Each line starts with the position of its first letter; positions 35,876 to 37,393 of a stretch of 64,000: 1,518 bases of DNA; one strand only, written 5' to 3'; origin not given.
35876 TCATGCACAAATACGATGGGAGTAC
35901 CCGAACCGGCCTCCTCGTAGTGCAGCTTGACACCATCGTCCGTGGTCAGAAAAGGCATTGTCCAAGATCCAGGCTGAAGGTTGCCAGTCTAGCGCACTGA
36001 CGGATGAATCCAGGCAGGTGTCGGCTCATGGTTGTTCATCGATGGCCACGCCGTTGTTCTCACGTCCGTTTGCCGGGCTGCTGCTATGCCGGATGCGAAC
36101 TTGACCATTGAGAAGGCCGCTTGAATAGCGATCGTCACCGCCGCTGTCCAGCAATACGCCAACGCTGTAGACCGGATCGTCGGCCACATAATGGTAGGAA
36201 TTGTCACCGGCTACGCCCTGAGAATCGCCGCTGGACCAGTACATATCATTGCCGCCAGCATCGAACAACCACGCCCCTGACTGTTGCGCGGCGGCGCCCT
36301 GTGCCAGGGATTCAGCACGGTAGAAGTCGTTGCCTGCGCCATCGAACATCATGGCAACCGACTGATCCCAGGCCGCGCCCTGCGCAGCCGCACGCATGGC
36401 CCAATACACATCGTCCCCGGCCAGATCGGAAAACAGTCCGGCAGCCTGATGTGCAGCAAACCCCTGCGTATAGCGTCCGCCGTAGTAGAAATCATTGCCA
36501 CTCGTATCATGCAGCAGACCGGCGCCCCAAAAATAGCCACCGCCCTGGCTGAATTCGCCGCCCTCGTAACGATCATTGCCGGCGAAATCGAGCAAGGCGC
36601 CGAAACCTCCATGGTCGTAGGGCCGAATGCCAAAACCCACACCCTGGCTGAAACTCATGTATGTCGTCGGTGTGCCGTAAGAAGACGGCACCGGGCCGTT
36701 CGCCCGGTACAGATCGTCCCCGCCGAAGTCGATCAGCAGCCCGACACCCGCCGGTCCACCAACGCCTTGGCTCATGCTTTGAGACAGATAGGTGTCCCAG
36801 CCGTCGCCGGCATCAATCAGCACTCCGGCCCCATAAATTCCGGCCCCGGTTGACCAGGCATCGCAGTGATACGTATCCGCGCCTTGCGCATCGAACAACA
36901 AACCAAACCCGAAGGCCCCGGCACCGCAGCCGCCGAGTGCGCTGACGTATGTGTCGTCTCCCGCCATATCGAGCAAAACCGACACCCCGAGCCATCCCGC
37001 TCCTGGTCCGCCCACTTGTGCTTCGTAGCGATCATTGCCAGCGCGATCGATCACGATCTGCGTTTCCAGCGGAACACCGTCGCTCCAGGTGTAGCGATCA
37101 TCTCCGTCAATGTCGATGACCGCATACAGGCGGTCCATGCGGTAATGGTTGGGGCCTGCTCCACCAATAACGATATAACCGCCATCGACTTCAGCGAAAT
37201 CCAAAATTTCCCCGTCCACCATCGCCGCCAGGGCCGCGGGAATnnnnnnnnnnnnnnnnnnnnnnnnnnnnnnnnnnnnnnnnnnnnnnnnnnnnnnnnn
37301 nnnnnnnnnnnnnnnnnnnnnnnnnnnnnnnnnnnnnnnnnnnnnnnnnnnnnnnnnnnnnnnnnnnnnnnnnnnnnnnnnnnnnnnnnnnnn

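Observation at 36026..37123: About 12 degenerate ~26-residue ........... repeats forming the C-terminal half of a PDZ lipoprotein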

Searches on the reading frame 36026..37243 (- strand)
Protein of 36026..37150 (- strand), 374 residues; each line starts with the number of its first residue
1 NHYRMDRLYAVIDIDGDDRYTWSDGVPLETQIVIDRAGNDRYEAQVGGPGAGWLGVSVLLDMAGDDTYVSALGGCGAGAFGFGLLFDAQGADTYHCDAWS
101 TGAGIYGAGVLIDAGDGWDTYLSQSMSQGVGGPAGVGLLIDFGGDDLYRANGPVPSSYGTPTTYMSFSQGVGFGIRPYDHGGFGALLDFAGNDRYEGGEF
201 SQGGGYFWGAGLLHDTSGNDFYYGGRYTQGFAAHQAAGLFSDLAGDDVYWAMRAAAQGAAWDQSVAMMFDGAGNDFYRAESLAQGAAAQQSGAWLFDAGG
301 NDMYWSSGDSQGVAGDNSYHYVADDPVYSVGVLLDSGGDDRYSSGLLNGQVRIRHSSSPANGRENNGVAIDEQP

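Call 13: search_protein_families(library=pfam, proteins=[window:36026-37150:-], max_evalue=10)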
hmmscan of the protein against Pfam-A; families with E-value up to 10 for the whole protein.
window:36026-37150:- (374 aa): 0 families

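Call 23: search_protein_representatives(protein=window:36026-37150:-)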
Query: 374 residues. Proteins with E-value up to 0.001 (for the whole library): 3230; up to 1e-10: 2428; up to 1e-30: 1357. The best 150 are listed.
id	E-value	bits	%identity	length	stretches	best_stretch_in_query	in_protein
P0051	9.0e-160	548.8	70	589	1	1-372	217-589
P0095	3.5e-148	510.7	65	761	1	1-372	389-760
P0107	2.4e-135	468.4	61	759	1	1-371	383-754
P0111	2.6e-133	461.7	65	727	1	1-356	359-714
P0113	4.7e-133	460.8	62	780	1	1-356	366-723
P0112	6.7e-133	460.3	61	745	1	1-372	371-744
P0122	1.4e-131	456.0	64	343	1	33-372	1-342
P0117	6.4e-128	443.9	59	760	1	1-372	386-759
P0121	6.6e-118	411.0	56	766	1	1-371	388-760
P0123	1.4e-112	393.4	56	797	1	1-358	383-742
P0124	2.9e-112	392.4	55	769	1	1-372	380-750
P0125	4.7e-110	385.1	65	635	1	1-291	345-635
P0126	3.4e-109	382.3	55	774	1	1-353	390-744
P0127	7.3e-106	371.3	48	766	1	1-361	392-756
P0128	2.7e-102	359.6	50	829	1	1-357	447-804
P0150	1.8e-86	307.5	46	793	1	1-343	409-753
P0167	3.6e-78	280.1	48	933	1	1-355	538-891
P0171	1.1e-72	262.0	48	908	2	1-305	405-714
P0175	3.4e-70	253.9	41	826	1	1-351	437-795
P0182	1.8e-65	238.3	48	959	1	10-340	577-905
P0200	2.0e-62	228.2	47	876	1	4-349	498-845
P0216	1.2e-60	222.4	43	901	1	9-343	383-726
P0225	1.2e-59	219.2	41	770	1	1-372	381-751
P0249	3.7e-58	214.2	46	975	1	10-353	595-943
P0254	1.4e-57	212.3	39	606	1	1-353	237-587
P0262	6.8e-57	210.1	47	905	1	10-342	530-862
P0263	6.9e-57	210.0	44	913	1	10-340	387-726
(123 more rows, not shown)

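Call 24: search_protein_families(library=pfam, proteins=[P0167, P0182, P0249, P0216, P0263, P0171, P0262, P0200, P0225, P0254], max_evalue=0.01)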
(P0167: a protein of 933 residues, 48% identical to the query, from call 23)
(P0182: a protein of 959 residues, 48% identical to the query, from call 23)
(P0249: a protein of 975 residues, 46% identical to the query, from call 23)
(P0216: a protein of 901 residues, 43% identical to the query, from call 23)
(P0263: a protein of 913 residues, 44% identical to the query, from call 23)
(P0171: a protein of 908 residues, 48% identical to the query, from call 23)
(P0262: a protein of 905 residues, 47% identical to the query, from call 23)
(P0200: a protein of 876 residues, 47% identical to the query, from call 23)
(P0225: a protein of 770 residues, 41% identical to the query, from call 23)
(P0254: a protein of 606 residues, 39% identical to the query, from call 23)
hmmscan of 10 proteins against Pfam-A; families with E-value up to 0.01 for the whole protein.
P0167 (933 aa): 0 families

P0182 (959 aa): 0 families

P0249 (975 aa): 3 families
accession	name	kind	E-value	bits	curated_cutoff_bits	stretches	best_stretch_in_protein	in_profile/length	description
PF13180.12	PDZ_2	-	4.2e-24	85.1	27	2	46-120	3-76/80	PDZ domain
PF17820.7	PDZ_6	-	3.1e-19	68.9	27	2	59-101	1-42/54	PDZ domain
PF00595.29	PDZ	-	1.5e-15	57.8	23.2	2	191-272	8-81/81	PDZ domain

P0216 (901 aa): 6 families
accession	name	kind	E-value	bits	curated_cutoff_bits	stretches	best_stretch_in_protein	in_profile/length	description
PF13180.12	PDZ_2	-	4.1e-07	30.6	27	1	29-106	2-78/80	PDZ domain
PF17820.7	PDZ_6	-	4.8e-06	26.7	27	1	42-82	1-41/54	PDZ domain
PF13174.12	TPR_6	-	0.00026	21.9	26.3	0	859-886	6-33/33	Tetratricopeptide repeat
PF13525.12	YfiO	-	0.00026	21.3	25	1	867-901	104-138/203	Outer membrane lipoprotein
PF00595.29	PDZ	-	0.00063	20.5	23.2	1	30-70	12-56/81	PDZ domain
PF13512.12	TPR_18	-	0.0028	18.3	21.9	0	865-894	114-143/145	Tetratricopeptide repeat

P0263 (913 aa): 8 families
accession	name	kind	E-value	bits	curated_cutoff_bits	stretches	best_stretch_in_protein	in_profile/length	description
PF13180.12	PDZ_2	-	3.8e-09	37.1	27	1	30-108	2-78/80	PDZ domain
PF17820.7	PDZ_6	-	7.1e-08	32.5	27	1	45-99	2-54/54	PDZ domain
PF00595.29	PDZ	-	1.1e-07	32.5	23.2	1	27-75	8-59/81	PDZ domain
PF13174.12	TPR_6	-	4.3e-05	24.3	26.3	0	871-899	5-33/33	Tetratricopeptide repeat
PF00515.34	TPR_1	-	0.00015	21.8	27.8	0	868-898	3-33/34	Tetratricopeptide repeat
PF13525.12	YfiO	-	0.00057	20.2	25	0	874-912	98-136/203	Outer membrane lipoprotein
PF13181.12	TPR_8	-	0.0022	18.5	25.7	0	869-898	4-33/34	Tetratricopeptide repeat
PF07719.23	TPR_2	-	0.0037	17.7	27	0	869-898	4-33/34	Tetratricopeptide repeat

P0171 (908 aa): 4 families
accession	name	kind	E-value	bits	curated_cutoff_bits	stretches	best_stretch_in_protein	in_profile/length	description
PF13180.12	PDZ_2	-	5.3e-08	33.5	27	1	56-133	1-73/80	PDZ domain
PF11954.13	DUF3471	-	1.5e-05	25.8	29.3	1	826-897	9-89/103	Domain of unknown function (DUF3471)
PF00595.29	PDZ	-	9.4e-05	23.2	23.2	1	57-127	11-80/81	PDZ domain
PF17820.7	PDZ_6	-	0.00028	21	27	1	85-129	12-54/54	PDZ domain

P0262 (905 aa): 0 families

P0200 (876 aa): 3 families
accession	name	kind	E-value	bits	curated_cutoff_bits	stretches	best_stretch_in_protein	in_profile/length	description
PF17820.7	PDZ_6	-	5.6e-06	26.4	27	1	113-133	4-24/54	PDZ domain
PF00595.29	PDZ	-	0.0056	17.5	23.2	0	83-133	8-51/81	PDZ domain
PF13180.12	PDZ_2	-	0.0062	17.2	27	0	87-136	3-41/80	PDZ domain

P0225 (770 aa): 0 families

P0254 (606 aa): 0 families

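Call 34: list_cluster_members(proteins=[P0127, P0150, P0167, P0175, P0182, P0216, P0225, P0249, P0254, P0263])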
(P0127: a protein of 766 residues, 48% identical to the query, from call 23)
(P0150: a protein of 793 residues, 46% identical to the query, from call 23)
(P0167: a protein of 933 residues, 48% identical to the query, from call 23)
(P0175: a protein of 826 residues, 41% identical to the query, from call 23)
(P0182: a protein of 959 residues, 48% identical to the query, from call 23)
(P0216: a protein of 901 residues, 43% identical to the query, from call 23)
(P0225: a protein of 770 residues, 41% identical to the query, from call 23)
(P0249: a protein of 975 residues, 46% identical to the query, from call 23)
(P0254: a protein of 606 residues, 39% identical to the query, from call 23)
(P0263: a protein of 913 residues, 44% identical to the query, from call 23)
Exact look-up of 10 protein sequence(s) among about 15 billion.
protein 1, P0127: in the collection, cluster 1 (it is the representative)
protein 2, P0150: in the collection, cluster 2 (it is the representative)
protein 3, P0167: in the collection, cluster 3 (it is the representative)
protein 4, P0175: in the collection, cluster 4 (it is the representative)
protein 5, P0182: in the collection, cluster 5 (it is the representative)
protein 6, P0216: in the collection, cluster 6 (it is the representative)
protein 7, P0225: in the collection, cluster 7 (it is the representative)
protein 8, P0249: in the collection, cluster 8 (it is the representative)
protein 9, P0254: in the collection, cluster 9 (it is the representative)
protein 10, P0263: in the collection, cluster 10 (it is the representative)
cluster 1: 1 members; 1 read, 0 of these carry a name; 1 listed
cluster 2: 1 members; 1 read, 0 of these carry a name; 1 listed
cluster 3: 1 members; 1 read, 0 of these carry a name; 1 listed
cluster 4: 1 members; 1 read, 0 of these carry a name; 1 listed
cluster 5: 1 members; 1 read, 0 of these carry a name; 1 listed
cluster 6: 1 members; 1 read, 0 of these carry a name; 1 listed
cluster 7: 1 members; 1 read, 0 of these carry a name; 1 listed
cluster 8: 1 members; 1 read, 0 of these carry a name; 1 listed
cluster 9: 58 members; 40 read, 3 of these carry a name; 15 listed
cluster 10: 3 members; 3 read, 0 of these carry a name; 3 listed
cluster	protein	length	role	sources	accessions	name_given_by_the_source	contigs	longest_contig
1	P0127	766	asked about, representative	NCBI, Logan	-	-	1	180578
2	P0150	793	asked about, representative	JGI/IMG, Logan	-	-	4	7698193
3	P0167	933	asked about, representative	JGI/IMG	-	-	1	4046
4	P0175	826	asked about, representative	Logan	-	-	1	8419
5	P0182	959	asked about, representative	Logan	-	-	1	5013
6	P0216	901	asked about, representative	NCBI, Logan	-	-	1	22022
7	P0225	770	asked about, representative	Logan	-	-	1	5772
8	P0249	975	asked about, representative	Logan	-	-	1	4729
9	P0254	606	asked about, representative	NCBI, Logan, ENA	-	-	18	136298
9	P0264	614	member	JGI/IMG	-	hypothetical protein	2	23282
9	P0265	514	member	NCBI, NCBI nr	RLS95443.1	MAG: hypothetical protein DWI11_02660 [Planctomycetota bacterium]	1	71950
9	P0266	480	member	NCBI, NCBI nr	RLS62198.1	MAG: hypothetical protein DWH96_09485 [Planctomycetota bacterium]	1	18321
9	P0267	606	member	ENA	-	-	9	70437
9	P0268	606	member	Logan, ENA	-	-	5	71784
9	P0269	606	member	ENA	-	-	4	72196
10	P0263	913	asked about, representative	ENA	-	-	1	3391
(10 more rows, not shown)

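Call 39: predict_structure(alignment_id=A2)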
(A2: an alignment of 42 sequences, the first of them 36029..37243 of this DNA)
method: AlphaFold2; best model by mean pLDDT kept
length: 405 residues; sequences in the alignment: 42
mean_pLDDT: 90.0   pTM: 0.89
mean pLDDT of the five models: 90.0, 89.6, 88.5, 83.4, 80.4
residues with pLDDT >= 90: 292; 70-90: 75; 50-70: 35; < 50: 3
segments of 3 or more residues with pLDDT < 50: none
pLDDT, mean of each block of 10 residues (from residue 1): 95 96 95 96 97 86 97 94 94 98 93 97 95 96 96 93 96 97 67 67 84 95 94 94 97 93 94 98 89 94 95 85 93 89 74 63 92 91 74 67 83
secondary structure, 60 per line:
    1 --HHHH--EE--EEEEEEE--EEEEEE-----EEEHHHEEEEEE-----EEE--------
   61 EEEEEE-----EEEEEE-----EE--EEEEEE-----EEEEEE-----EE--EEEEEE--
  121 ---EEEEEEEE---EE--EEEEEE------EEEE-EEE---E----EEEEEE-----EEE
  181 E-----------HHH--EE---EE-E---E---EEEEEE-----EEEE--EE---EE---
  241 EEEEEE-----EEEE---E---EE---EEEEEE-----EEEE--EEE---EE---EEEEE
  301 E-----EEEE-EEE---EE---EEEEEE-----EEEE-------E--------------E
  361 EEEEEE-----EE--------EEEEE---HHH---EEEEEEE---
elements in order: H3-6 E13-19 E22-27 E33-35 E39-44 E50-52 E61-66 E72-77 E87-92 E98-103 E113-118 E124-131 E139-144 E151-154 E156-158 E167-172 E178-181 E214-219 E225-228 E241-246 E252-255 E268-273 E279-282 E285-287 E296-301 E307-310 E312-314 E323-328 E334-337 E360-366 E382-386 E396-402

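Call 41: fold_search(model_id=the predicted structure, library=pdb)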
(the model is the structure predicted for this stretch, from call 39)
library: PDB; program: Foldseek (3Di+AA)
matches with E <= 10: 39; with E <= 0.001: 0
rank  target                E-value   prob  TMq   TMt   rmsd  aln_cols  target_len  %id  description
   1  7koh_C                5.7e-02  0.07  0.13  0.11  19.9       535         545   11  Crystal structure of antigen 43 from Escherichia coli EDL933 (released 2022-03-09)
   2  4rt6_A                2.3e-01  0.09  0.20  0.13  16.3       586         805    8  Structure of a complex between hemopexin and hemopexin binding protein (released 2016-05-18)
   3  3p4g_A                2.9e-01  0.47  0.33  0.43   9.7       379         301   13  X-ray crystal structure of a hyperactive, Ca2+-dependent, beta-helical antifreeze protein from an Antarctic bacterium (released 2011-04-27)
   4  7koh_B                3.5e-01  0.03  0.12  0.10  20.6       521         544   10  Crystal structure of antigen 43 from Escherichia coli EDL933 (released 2022-03-09)
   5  4rm6                  5.4e-01  0.07  0.21  0.14  16.3       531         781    7  Crystal structure of Hemopexin Binding Protein (released 2016-05-18)
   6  7o9q_B                5.7e-01  0.10  0.22  0.27  13.4       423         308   10  Crystal structure of the Awp1 (adhesin-like wall protein 1) A-domain from Candida glabrata (released 2021-12-15)
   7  5uyt_B                8.0e-01  0.03  0.16  0.16  19.0       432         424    9  Crystal structure of ice binding protein from an Antarctic bacterium Flavobacteriaceae (released 2017-10-25)
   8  6nyf_A                9.3e-01  0.08  0.26  0.17  16.9       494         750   10  Helicobacter pylori Vacuolating Cytotoxin A Oligomeric Assembly 1 (OA-1) (released 2019-03-27)
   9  3p4g_C                1.6e+00  0.23  0.34  0.43   9.5       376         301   13  X-ray crystal structure of a hyperactive, Ca2+-dependent, beta-helical antifreeze protein from an Antarctic bacterium (released 2011-04-27)
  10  7rah_E                1.6e+00  0.06  0.19  0.20  14.7       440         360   14  Adenylate cyclase toxin RTX domain fragment bound to M1H5 Fab and M2B10 Fab (released 2021-09-15)
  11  3p4g_B                1.9e+00  0.14  0.33  0.40   9.6       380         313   13  X-ray crystal structure of a hyperactive, Ca2+-dependent, beta-helical antifreeze protein from an Antarctic bacterium (released 2011-04-27)
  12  3p4g_D                2.1e+00  0.25  0.36  0.44   7.3       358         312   12  X-ray crystal structure of a hyperactive, Ca2+-dependent, beta-helical antifreeze protein from an Antarctic bacterium (released 2011-04-27)
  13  8e7f                  2.1e+00  0.04  0.15  0.11  14.9       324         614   12  Crystal structure of the autotransporter Ssp from Serratia marcescens. (released 2023-03-08)
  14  7jvi_A                2.4e+00  0.01  0.17  0.16  16.0       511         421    9  Crystal structure of a beta-helix domain retrieved from capybara gut metagenome (released 2021-09-08)
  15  6z7p_A                2.5e+00  0.04  0.21  0.11  17.7       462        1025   11  Composite model of the Caulobacter crescentus S-layer bound to the O-antigen of lipopolysaccharide (released 2020-07-15)
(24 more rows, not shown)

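Call 44: find_related_loci(query=A2, collection=genome_contigs, flank=6000)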
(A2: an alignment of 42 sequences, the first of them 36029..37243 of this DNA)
Query A2 (405 aa) in genome_contigs; peptide patterns used: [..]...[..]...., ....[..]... (x = any residue, [..] = any of these).
546 stretches matched a pattern; 119 encode a relative of the query (tblastn E <= 1e-3); the best 80 are kept; 80 distinct loci.
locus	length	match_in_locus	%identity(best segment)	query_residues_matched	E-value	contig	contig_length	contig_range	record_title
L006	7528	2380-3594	91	1-405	0e+0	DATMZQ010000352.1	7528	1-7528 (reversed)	MAG TPA_asm: Burkholderiales bacterium isolate SMAG_U11139 k141_3392778, whole genome shotgun sequence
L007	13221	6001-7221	84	1-405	0e+0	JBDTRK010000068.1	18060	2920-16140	MAG: Betaproteobacteria bacterium isolate cluster3_bin.244 NODE_11362_length_18060_cov_7.569620, whole genome shotgun se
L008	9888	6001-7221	81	1-405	0e+0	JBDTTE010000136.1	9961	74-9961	MAG: Betaproteobacteria bacterium isolate cluster3_bin.289 NODE_31277_length_9961_cov_7.692308, whole genome shotgun seq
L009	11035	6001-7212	83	1-402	0e+0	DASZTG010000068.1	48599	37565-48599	MAG TPA_asm: Burkholderiales bacterium isolate SMAG_U6070 k141_729729, whole genome shotgun sequence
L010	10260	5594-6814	83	1-405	0e+0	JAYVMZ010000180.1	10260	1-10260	MAG: Betaproteobacteria bacterium isolate GL61_DN_metabinner_6_sub GL61_DN_metabinner_6_sub_179, whole genome shotgun se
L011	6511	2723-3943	84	1-405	0e+0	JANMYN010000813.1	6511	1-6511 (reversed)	MAG: Betaproteobacteria bacterium isolate OTE_8_metabat_302 OTE_8_k141_881818, whole genome shotgun sequence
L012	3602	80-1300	83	1-405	0e+0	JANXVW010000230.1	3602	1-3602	MAG: Betaproteobacteria bacterium isolate GL140_1_metabat_206_sub GL140_1_k141_1273577, whole genome shotgun sequence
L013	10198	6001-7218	77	2-405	0e+0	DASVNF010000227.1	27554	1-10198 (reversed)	MAG TPA_asm: Burkholderiales bacterium isolate SMAG_U3119 k141_847171, whole genome shotgun sequence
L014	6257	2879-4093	68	2-404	5e-180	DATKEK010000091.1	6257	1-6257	MAG TPA_asm: Burkholderiales bacterium isolate SMAG_U14497 k141_60036, whole genome shotgun sequence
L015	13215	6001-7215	67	1-403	1e-168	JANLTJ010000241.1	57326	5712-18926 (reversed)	MAG: Betaproteobacteria bacterium isolate OTE_25_metabat_186 OTE_25_k141_1387085, whole genome shotgun sequence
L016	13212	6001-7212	67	2-404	4e-165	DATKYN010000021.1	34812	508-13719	MAG TPA_asm: Burkholderiales bacterium isolate SMAG_U14220 k141_3998490, whole genome shotgun sequence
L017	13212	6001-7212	65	2-404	2e-163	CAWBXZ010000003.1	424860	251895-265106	MAG: uncultured beta proteobacterium isolate MFD09779.bin.1.63 genome assembly, contig: contig_15097, whole genome shotg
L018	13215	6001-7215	69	2-404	2e-163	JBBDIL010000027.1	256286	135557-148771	MAG: Burkholderiales bacterium isolate LejiaA_63_26 Lejia_A_68_length_256286_cov_16, whole genome shotgun sequence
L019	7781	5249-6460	65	1-403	2e-162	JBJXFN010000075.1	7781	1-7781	MAG: Burkholderiales bacterium isolate F1F2.bin.439 k127_7306527, whole genome shotgun sequence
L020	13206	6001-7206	61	2-402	1e-160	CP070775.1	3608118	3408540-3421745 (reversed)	MAG: Betaproteobacteria bacterium isolate bin200 chromosome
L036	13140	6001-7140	54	1-379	4e-108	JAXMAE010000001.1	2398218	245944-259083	MAG: Phycisphaerales bacterium isolate STL-PLA2 C1.284.fa-1, whole genome shotgun sequence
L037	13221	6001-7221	46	1-403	7e-102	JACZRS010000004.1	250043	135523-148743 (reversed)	MAG: Planctomycetota bacterium isolate B104T1B8 B104T1B8_NODE33, whole genome shotgun sequence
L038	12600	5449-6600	51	2-384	1e-101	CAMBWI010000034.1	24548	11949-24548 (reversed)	MAG: Singulisphaera sp. GP187 isolate TrH-03may19-212 genome assembly, contig: TrH-03may19-C3454, whole genome shotgun s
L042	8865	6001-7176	50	1-405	5e-101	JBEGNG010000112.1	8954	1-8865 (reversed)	MAG: Planctomycetota bacterium isolate NASQAN2016_083_F_bin.24 scaffold_3625, whole genome shotgun sequence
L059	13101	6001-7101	50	1-368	1e-95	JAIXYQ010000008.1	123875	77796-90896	MAG: Planctomycetaceae bacterium isolate D8_MAG_00020 pond_D8_MAG_00020_000000000012, whole genome shotgun sequence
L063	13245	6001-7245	47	1-405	6e-94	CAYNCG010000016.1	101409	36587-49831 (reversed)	MAG TPA_asm: uncultured Isosphaeraceae bacterium isolate binchicken_co311_243 genome assembly, contig: NODE_365_length_1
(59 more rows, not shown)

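Call 47: search_protein_families(library=pfam, proteins=[L036:7226-8620:+, L042:7253-8230:+, L038:6709-8013:+, L063:7313-8719:+, L059:2918-3691:-, L037:7261-8670:+], max_evalue=0.001)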
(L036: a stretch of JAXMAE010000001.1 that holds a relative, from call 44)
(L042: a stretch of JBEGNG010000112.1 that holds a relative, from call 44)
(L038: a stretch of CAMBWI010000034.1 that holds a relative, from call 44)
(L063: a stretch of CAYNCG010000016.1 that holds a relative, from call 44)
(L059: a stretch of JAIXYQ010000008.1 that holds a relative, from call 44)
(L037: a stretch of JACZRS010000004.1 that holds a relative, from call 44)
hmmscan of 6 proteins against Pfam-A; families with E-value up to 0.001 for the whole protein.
L036:7226-8620:+ (464 aa): 2 families
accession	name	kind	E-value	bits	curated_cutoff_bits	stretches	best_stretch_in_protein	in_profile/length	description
PF03631.20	Virul_fac_BrkB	-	4.1e-42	145.1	33.7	1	78-341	2-257/259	Virulence factor BrkB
PF12802.13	MarR_2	-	0.00019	21.9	27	1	360-411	7-55/61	MarR family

L042:7253-8230:+ (325 aa): 1 family
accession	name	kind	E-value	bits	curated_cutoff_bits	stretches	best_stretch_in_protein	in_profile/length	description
PF03631.20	Virul_fac_BrkB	-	3.6e-34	119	33.7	1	39-288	7-256/259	Virulence factor BrkB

L038:6709-8013:+ (434 aa): 1 family
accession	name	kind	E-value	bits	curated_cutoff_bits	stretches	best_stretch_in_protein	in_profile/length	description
PF03631.20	Virul_fac_BrkB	-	1.3e-36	127.1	33.7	1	25-283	4-254/259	Virulence factor BrkB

L063:7313-8719:+ (468 aa): 2 families
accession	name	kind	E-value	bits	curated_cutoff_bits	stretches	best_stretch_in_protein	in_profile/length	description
PF03631.20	Virul_fac_BrkB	-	6e-41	141.2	33.7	1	79-342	2-256/259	Virulence factor BrkB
PF02082.26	Rrf2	-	0.0001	22.9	30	1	363-434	9-80/132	Iron-dependent Transcriptional regulator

L059:2918-3691:- (257 aa): 1 family
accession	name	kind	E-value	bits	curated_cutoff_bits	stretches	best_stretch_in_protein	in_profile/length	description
PF04250.19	DUF429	-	1.6e-06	28.4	23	0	164-239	122-195/214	Protein of unknown function (DUF429)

L037:7261-8670:+ (469 aa): 1 family
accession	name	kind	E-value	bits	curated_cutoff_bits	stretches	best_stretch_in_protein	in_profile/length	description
PF03631.20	Virul_fac_BrkB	-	1.1e-43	150.3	33.7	1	47-315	2-256/259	Virulence factor BrkB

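Call 50: search_solved_structures(query=A4, max_evalue=10, show_alignments=3)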
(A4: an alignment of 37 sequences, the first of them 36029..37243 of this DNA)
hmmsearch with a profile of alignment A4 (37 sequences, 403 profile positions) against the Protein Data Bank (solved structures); distinct sequences matched with E-value up to 10: 4.
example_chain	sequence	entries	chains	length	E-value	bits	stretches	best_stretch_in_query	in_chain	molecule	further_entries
8wkh_A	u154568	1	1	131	0.1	14.8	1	28-82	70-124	Fatty acid-binding protein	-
3rab_A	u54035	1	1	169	0.54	12.5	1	89-152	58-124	PROTEIN (RAB3A)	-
8a4a_B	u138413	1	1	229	0.55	12.5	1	89-157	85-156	Ras-related protein Rab-3C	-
6y7g_A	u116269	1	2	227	0.56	12.5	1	89-157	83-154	Ras-related protein Rab-3C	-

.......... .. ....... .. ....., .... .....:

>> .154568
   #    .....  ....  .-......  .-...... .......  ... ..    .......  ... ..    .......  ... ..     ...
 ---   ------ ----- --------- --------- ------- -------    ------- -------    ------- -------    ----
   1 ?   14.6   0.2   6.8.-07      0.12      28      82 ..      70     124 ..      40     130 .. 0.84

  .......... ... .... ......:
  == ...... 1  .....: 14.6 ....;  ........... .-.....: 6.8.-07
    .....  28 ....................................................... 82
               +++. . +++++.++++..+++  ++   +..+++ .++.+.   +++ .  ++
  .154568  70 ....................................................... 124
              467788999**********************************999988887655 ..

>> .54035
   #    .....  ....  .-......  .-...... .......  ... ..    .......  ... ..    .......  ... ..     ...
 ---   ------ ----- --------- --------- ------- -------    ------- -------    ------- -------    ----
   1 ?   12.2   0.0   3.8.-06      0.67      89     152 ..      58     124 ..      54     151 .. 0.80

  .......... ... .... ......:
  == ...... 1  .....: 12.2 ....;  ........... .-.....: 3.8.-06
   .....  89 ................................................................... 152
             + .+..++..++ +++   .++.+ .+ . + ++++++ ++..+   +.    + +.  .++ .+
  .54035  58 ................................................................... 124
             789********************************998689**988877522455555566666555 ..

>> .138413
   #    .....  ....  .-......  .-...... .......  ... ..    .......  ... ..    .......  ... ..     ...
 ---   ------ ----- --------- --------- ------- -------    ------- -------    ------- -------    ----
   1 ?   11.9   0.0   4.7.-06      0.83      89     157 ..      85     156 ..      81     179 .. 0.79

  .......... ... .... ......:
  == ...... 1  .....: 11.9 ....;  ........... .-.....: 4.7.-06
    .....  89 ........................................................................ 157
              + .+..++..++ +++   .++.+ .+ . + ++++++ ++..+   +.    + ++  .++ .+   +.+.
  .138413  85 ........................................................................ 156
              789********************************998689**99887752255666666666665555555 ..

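Call 51: search_protein_families(library=pfam, alignment_id=A4, max_evalue=1)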
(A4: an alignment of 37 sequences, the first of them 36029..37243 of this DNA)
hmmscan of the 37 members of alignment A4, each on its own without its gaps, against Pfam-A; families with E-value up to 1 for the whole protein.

A. member 1, window:36029-37243:- (405 aa): 0 families

B. families by the number of members that match (of 37 scanned): 3 families
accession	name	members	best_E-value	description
PF22165.2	SSO1393-like_WHD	2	0.067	SSO1393-like, winged-helix domain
PF13266.11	DUF4057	1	0.023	Protein of unknown function (DUF4057)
PF14442.11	Bd3614_N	1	0.1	Bd3614-like deaminase N-terminal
